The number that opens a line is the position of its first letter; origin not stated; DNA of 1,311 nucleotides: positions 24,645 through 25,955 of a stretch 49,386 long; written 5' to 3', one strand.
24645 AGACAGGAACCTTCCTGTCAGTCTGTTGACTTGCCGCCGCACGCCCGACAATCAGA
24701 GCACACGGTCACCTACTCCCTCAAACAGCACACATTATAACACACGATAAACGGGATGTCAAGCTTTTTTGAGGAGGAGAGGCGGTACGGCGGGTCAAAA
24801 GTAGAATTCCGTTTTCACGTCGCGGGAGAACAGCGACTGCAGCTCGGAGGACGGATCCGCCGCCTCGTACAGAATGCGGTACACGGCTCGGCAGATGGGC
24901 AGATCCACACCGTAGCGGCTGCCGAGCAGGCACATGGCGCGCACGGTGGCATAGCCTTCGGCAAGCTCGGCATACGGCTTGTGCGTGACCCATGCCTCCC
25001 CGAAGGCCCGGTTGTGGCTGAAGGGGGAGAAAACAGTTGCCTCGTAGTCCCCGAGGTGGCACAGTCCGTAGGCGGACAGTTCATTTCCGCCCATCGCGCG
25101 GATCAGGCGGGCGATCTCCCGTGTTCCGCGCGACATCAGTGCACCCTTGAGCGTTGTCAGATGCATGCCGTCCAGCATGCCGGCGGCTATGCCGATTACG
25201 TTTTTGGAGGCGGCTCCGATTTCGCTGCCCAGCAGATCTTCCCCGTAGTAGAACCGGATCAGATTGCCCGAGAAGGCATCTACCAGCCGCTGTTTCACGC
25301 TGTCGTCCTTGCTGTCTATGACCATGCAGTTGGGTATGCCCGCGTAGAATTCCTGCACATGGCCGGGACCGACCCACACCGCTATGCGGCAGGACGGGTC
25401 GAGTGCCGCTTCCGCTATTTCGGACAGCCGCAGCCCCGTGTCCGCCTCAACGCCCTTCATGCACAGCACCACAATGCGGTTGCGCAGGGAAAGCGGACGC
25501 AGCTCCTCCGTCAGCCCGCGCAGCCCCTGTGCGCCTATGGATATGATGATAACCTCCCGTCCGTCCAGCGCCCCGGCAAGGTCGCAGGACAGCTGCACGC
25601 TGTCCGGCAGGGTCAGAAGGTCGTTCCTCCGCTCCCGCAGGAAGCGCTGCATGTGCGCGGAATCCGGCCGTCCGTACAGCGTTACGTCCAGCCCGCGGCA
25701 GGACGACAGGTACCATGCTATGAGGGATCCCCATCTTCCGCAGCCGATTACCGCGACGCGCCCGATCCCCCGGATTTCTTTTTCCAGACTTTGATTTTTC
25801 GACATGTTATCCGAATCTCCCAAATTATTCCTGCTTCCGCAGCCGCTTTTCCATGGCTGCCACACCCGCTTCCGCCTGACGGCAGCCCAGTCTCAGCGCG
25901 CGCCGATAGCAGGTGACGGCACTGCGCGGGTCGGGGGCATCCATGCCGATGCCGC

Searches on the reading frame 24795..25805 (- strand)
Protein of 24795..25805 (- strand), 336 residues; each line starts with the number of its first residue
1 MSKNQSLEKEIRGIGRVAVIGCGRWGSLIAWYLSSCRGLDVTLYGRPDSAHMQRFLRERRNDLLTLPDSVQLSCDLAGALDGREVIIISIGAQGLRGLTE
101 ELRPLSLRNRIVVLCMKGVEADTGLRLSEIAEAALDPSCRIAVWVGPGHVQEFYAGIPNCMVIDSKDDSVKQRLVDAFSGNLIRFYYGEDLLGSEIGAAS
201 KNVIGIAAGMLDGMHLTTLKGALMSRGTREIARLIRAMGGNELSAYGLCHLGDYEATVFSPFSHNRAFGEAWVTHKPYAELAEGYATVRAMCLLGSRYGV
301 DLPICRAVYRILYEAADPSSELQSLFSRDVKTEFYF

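Call 4: search_protein_families(library=ncbifam, proteins=[window:24795-25805:-], max_evalue=0.01)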
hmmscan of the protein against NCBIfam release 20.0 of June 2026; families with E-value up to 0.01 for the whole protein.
window:24795-25805:- (336 aa): 17 families
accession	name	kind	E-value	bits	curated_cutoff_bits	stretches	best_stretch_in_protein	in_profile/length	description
NF000942.0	PRK00094.1-4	subfamily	2.3e-70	237.4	257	1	16-333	4-332/334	NAD(P)H-dependent glycerol-3-phosphate dehydrogenase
NF000940.0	PRK00094.1-2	subfamily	9.2e-61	206.2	202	1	16-333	2-328/330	NAD(P)H-dependent glycerol-3-phosphate dehydrogenase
NF011211.0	PRK14618.1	equivalog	2e-60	204.7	489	1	16-333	6-328/328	NAD(P)H-dependent glycerol-3-phosphate dehydrogenase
NF000941.0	PRK00094.1-3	equivalog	6.2e-55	186.8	423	1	16-334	3-333/336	NAD(P)H-dependent glycerol-3-phosphate dehydrogenase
NF000939.0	PRK00094.1-1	equivalog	7.8e-49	166.5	473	1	16-333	7-335/339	NAD(P)H-dependent glycerol-3-phosphate dehydrogenase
NF011212.0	PRK14619.1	equivalog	4.9e-45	154.1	377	1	75-334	41-308/309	NAD(P)H-dependent glycerol-3-phosphate dehydrogenase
NF009098.0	PRK12439.1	equivalog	4.1e-40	138.2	436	1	16-323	9-325/341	NAD(P)H-dependent glycerol-3-phosphate dehydrogenase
NF011213.0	PRK14620.1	equivalog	1.7e-39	135.9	478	1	17-317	3-316/326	NAD(P)H-dependent glycerol-3-phosphate dehydrogenase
NF000946.0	PRK00094.2-4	equivalog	8.3e-38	130.2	455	1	16-333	6-332/342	NAD(P)H-dependent glycerol-3-phosphate dehydrogenase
NF000943.0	PRK00094.2-1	equivalog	1.2e-34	120.3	400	1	16-327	2-294/296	NAD(P)H-dependent glycerol-3-phosphate dehydrogenase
NF000944.0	PRK00094.2-2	equivalog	8.7e-32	110.4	603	1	16-318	22-332/371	NAD(P)H-dependent glycerol-3-phosphate dehydrogenase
TIGR03376.1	glycerol3P_DH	equivalog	6.1e-22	78.2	285.5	1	65-319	65-336/342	glycerol-3-phosphate dehydrogenase (NAD(+))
NF000945.0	PRK00094.2-3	equivalog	1.7e-21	77.3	491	1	16-276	2-279/352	NAD(P)H-dependent glycerol-3-phosphate dehydrogenase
NF000947.0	PRK00094.2-5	equivalog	1.4e-20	74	251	1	16-316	6-318/323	NAD(P)H-dependent glycerol-3-phosphate dehydrogenase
TIGR00745.1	apbA_panE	subfamily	0.00014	21.3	141.35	1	16-191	1-179/305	2-dehydropantoate 2-reductase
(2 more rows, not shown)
